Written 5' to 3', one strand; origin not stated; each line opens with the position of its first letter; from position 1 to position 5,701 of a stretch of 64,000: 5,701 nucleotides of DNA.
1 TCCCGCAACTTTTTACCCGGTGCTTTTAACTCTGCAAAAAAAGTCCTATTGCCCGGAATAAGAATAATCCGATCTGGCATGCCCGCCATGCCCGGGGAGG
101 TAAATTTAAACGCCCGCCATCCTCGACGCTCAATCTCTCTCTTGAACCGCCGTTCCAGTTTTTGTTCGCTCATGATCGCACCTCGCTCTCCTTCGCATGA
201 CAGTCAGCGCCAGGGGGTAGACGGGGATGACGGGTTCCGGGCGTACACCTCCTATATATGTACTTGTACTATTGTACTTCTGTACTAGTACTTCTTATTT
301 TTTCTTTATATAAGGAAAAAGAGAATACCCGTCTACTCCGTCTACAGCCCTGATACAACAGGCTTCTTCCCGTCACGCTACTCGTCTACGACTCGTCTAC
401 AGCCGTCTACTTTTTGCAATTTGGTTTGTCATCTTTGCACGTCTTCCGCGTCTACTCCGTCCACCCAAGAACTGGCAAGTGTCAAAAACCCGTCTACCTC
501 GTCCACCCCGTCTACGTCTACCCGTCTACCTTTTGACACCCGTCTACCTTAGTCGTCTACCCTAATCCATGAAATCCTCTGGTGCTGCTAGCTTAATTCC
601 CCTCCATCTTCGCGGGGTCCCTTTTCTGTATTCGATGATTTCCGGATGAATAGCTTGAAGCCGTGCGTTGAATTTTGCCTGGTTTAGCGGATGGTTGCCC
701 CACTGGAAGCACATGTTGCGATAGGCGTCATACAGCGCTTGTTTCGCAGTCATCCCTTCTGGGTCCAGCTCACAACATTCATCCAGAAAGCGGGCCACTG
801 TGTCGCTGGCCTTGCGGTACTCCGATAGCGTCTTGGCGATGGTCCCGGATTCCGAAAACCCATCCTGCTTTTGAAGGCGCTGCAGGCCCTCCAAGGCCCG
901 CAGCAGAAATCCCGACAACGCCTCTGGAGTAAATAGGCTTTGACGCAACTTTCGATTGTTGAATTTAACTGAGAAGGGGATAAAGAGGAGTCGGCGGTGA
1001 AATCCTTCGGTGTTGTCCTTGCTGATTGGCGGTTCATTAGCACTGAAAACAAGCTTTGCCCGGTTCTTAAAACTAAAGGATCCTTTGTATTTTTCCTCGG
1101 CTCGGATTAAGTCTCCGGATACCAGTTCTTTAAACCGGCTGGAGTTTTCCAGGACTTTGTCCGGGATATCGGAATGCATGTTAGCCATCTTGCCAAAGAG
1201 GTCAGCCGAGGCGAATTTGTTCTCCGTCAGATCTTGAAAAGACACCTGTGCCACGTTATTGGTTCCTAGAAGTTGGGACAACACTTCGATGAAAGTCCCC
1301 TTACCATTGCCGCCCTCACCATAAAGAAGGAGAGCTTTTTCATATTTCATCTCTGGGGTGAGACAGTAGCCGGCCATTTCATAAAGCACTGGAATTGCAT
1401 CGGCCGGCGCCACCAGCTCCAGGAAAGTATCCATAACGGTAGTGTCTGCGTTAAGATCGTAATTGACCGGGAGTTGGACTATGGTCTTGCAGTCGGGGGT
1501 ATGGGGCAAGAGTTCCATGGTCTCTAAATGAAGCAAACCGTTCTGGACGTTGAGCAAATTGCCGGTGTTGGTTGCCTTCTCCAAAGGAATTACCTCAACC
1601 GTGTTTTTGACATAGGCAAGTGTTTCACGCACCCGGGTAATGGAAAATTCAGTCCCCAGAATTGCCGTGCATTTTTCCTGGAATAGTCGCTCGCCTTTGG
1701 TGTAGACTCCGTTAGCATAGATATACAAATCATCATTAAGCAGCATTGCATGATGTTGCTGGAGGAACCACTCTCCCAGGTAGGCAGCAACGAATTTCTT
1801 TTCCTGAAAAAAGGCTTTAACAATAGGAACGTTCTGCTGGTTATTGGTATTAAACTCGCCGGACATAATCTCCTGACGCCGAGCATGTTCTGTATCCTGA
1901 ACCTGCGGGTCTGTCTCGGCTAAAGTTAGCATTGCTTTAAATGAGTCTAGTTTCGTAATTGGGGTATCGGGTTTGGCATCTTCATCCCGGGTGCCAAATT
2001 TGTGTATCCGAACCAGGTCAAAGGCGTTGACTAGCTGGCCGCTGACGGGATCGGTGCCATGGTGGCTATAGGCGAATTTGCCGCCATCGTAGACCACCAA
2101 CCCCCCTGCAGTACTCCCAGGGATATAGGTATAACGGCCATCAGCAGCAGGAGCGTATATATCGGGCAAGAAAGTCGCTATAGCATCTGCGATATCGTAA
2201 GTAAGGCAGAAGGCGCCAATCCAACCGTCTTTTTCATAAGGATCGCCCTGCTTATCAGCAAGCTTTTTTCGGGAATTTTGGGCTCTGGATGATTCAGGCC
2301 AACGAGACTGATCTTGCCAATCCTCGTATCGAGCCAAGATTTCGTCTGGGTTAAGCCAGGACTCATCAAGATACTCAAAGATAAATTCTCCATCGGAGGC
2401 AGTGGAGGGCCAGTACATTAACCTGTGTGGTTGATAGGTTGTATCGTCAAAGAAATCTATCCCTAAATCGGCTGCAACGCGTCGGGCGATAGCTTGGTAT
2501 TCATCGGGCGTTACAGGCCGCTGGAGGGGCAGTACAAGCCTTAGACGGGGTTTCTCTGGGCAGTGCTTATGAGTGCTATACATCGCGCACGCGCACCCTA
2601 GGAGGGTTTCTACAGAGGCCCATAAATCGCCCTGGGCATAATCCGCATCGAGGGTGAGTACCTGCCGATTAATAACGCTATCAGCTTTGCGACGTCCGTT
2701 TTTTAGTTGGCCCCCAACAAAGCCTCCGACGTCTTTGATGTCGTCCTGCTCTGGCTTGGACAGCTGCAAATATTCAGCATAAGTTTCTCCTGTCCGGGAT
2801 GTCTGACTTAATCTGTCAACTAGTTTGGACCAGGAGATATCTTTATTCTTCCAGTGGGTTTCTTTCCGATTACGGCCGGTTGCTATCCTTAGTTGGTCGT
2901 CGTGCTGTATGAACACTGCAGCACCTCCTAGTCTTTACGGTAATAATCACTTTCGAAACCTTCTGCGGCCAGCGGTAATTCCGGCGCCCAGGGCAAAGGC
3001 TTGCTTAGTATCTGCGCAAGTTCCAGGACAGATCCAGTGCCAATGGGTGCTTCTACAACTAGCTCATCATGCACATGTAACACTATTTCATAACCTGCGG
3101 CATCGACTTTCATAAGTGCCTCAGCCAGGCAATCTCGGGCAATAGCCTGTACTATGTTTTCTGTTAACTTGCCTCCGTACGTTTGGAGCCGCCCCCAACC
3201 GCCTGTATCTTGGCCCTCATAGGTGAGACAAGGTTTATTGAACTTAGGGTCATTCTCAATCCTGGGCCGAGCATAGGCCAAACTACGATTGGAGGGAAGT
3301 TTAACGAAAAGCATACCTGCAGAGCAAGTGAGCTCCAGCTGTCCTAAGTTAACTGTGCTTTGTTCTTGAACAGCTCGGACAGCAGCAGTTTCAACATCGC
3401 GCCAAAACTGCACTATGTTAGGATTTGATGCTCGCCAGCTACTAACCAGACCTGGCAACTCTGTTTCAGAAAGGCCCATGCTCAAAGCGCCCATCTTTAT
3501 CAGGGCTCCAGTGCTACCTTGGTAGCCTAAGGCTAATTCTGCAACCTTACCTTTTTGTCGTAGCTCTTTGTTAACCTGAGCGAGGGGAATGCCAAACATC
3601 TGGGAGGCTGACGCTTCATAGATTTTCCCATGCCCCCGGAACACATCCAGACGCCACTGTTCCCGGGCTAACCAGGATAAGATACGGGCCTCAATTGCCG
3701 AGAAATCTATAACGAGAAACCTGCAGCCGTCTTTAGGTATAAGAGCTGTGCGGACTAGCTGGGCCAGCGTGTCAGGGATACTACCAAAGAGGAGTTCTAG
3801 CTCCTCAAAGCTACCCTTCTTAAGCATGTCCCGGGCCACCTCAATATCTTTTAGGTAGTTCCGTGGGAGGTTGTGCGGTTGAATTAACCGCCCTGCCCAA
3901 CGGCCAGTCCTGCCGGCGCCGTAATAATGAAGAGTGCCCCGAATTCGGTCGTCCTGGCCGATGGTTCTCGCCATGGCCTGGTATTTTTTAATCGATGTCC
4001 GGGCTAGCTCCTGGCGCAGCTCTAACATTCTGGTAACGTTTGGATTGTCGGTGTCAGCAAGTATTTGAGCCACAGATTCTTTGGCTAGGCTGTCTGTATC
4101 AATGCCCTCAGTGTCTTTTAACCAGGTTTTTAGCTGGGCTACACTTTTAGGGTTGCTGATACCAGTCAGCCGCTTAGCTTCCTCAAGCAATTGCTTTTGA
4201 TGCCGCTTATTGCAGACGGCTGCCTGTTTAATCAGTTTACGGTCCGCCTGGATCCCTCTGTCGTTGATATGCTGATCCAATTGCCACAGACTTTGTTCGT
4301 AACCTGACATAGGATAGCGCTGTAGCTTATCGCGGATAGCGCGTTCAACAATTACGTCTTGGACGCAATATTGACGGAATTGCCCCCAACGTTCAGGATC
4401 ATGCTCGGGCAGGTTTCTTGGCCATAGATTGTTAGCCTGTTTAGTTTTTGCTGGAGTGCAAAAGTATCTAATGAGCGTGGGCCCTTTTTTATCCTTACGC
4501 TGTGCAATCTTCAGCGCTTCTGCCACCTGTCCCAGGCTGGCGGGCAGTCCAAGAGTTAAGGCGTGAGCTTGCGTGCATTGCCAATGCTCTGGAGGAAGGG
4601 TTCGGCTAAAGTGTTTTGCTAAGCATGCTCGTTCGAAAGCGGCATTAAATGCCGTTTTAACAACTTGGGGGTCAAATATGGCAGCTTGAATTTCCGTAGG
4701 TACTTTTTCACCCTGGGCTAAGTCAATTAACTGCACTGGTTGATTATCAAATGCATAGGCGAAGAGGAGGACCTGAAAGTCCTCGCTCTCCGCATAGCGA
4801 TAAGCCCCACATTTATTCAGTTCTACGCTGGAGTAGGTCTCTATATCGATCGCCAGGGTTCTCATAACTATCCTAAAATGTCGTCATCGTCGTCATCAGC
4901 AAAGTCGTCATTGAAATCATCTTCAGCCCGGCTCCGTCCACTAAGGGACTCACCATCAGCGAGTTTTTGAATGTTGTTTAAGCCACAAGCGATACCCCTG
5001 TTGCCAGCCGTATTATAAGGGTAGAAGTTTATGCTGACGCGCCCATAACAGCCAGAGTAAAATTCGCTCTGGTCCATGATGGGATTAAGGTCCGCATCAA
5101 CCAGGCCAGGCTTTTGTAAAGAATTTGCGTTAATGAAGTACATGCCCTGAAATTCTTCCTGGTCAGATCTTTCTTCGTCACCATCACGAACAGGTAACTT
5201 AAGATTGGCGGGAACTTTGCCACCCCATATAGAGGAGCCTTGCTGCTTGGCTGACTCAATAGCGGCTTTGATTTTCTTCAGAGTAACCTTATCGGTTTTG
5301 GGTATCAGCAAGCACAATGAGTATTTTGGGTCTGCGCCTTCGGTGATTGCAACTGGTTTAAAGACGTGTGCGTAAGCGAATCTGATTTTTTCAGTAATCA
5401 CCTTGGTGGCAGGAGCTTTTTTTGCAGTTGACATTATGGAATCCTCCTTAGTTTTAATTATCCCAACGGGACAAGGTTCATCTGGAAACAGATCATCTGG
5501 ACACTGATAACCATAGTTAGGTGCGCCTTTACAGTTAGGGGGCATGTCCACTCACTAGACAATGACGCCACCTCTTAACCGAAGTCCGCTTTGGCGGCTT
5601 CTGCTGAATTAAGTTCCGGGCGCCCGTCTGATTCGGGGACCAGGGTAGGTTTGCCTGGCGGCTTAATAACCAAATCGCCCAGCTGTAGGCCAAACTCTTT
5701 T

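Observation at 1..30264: Two diverged copies of the same replication module lie head-to-head around a central restriction-modification and immunity island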

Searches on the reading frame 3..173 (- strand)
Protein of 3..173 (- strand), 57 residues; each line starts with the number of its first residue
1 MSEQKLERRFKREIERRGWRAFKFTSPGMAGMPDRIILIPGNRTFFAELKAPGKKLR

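Call 7: search_protein_families(library=pfam, proteins=[window:3-173:-], max_evalue=0.01)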
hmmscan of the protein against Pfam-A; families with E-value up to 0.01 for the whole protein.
window:3-173:- (57 aa): 0 families

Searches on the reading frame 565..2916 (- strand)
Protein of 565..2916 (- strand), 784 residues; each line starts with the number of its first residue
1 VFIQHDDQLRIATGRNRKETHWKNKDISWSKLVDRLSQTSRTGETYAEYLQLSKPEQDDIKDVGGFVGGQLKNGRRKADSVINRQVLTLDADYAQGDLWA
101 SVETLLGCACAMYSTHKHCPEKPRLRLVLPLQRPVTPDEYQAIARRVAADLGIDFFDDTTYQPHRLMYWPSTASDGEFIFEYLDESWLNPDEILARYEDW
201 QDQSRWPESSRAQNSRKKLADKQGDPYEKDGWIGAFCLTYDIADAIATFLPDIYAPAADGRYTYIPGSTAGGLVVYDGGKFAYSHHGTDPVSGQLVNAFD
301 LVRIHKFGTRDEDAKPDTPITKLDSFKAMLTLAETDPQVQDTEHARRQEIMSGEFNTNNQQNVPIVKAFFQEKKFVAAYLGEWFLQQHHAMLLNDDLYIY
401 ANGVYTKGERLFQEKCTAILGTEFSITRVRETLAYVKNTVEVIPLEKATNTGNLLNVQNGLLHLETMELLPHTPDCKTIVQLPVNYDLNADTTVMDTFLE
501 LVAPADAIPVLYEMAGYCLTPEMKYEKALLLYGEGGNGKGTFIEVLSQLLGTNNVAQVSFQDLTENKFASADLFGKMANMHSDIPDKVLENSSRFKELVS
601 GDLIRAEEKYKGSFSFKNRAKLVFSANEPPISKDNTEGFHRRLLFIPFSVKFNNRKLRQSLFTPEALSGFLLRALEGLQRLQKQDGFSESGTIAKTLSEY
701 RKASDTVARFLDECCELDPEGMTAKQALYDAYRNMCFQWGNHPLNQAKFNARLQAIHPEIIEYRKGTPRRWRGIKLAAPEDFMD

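Call 7: search_protein_families(library=pfam, proteins=[window:565-2916:-], max_evalue=0.01)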
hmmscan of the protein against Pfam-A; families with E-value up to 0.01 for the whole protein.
window:565-2916:- (784 aa): 6 families
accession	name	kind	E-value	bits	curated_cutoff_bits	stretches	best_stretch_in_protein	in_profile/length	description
PF19263.5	DUF5906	-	2e-23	83.6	27.6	1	531-642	1-114/114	Family of unknown function (DUF5906)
PF08706.16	D5_N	-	2.2e-07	31.7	22.4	1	396-500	52-141/145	D5 N terminal like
PF03288.22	Pox_D5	-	6.1e-07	30.2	21.4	1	703-769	2-67/86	Poxvirus D5 protein-like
PF02257.21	RFX_DNA_binding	-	1.1e-05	26.4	27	1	708-764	5-61/79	RFX DNA-binding domain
PF25201.1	nSTAND6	-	0.00083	19.8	27.7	1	523-614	15-104/148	Novel STAND NTPase 6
PF05272.17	VapE-like_dom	-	0.0044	16.9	25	1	517-649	42-169/217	Virulence-associated protein E-like domain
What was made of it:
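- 562..2916 (-): Prophage A: primase-helicase. The N-terminal primase domain is shared with B. The C-terminal half is D5-type. PF19263, PF08706, PF03288 (call 7).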

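Call 41: find_encoding_contigs(protein=window:565-2916:-, flank=10000, max_places=6)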
Protein window:565-2916:- (784 aa): 1 contig read that carries it; 1 place shown.
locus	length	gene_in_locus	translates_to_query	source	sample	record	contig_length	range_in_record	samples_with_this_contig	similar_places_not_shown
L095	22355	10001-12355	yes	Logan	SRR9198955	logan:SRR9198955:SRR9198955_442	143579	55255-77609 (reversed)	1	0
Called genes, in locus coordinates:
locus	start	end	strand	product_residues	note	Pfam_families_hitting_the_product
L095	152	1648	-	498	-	PF00239:Resolvase, PF07508:Recombinase, PF13408:Zn_ribbon_recom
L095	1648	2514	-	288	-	-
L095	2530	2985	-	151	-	PF06114:Peptidase_M78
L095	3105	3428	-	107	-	PF01381:HTH_3, PF12844:HTH_19, PF13443:HTH_26 (weak), PF13560:HTH_31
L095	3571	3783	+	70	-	PF13560:HTH_31, PF01381:HTH_3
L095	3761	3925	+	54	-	-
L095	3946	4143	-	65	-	-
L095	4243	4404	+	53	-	-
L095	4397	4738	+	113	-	PF12957:DUF3846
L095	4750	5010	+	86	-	-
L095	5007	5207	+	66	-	-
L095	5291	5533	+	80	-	-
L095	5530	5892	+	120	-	-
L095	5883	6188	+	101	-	-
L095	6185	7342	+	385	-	PF10926:DUF2800, PF12705:PDDEXK_1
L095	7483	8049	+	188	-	PF10991:Enc34_ssDNA-bd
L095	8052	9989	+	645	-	PF00476:DNA_pol_A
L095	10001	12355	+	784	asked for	PF08706:D5_N (weak), PF03288:Pox_D5 (faint), PF19263:DUF5906, PF02257:RFX_DNA_binding (weak)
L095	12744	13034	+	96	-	PF08774:VRR_NUC (weak)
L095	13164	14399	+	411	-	PF00176:SNF2-rel_dom, PF00271:Helicase_C (faint)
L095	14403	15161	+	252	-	PF01464:SLT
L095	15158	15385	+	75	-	-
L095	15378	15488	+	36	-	-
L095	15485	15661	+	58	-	-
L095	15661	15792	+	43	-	-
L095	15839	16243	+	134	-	PF05263:DUF722 (weak), PF08281:Sigma70_r4_2 (weak), PF04545:Sigma70_r4 (weak)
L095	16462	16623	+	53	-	-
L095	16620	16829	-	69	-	PF13619:KTSC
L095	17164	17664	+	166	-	PF03592:Terminase_2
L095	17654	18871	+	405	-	PF04466:Terminase_3, PF03237:Terminase_6N, PF17288:Terminase_3C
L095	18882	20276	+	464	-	PF05133:SPP1_portal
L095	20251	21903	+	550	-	PF06152:Phage_min_cap2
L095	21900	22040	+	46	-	-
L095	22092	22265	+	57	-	-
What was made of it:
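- On Prophage (integrated temperate phage): element A: TerS, TerL, portal and minor capsid genes in L095 (call 41).
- TerS, TerL, SPP1-type portal and minor capsid genes lie just left of the window (L095, call 41).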

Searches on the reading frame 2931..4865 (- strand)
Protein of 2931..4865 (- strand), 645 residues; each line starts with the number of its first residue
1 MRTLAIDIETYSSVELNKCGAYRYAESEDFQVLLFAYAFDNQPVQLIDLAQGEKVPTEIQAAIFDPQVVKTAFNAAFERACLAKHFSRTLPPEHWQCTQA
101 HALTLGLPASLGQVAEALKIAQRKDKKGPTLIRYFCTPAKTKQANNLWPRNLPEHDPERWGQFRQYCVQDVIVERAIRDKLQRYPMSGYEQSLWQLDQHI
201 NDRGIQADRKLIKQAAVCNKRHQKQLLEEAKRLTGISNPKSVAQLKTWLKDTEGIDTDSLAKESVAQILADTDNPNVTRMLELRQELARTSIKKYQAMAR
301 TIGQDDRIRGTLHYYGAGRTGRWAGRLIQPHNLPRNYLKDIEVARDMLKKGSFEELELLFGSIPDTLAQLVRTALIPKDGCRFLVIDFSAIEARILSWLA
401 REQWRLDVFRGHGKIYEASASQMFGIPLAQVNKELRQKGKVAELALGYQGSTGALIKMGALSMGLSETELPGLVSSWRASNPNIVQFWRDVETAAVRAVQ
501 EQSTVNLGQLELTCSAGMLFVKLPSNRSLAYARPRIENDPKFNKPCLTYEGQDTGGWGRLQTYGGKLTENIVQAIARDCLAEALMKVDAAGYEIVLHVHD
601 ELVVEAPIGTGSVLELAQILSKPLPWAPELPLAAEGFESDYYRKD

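Call 7: search_protein_families(library=pfam, proteins=[window:2931-4865:-], max_evalue=0.01)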
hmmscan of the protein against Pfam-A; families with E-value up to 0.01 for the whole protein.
window:2931-4865:- (645 aa): 1 family
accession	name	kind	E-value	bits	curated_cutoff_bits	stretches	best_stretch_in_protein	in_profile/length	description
PF00476.26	DNA_pol_A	-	2.7e-21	76.4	34.3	1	219-496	11-263/381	DNA polymerase family A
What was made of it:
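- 2928..4865 (-): Prophage A: family A DNA polymerase. PF00476 (call 7).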

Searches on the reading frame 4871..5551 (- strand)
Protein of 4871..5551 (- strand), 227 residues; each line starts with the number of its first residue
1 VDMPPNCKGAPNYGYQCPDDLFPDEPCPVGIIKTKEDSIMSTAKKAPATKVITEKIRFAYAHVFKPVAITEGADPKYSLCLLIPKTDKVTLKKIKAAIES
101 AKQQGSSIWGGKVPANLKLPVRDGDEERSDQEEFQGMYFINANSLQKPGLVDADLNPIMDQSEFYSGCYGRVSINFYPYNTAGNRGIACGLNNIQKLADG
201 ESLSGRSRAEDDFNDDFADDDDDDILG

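Call 7: search_protein_families(library=pfam, proteins=[window:4871-5551:-], max_evalue=0.01)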
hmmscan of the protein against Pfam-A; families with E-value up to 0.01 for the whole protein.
window:4871-5551:- (227 aa): 1 family
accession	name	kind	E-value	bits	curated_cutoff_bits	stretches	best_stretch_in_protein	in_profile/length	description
PF10991.15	Enc34_ssDNA-bd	-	2.5e-75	252.4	26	1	49-224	1-174/176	Enterobacter phage Enc34, ssDNA-binding protein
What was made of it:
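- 4868..5551 (-): Prophage A: Enc34/T7 gp2.5-type ssDNA-binding protein (the public gene call is 4868-5434). PF10991, E 2.5e-75 (call 7).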
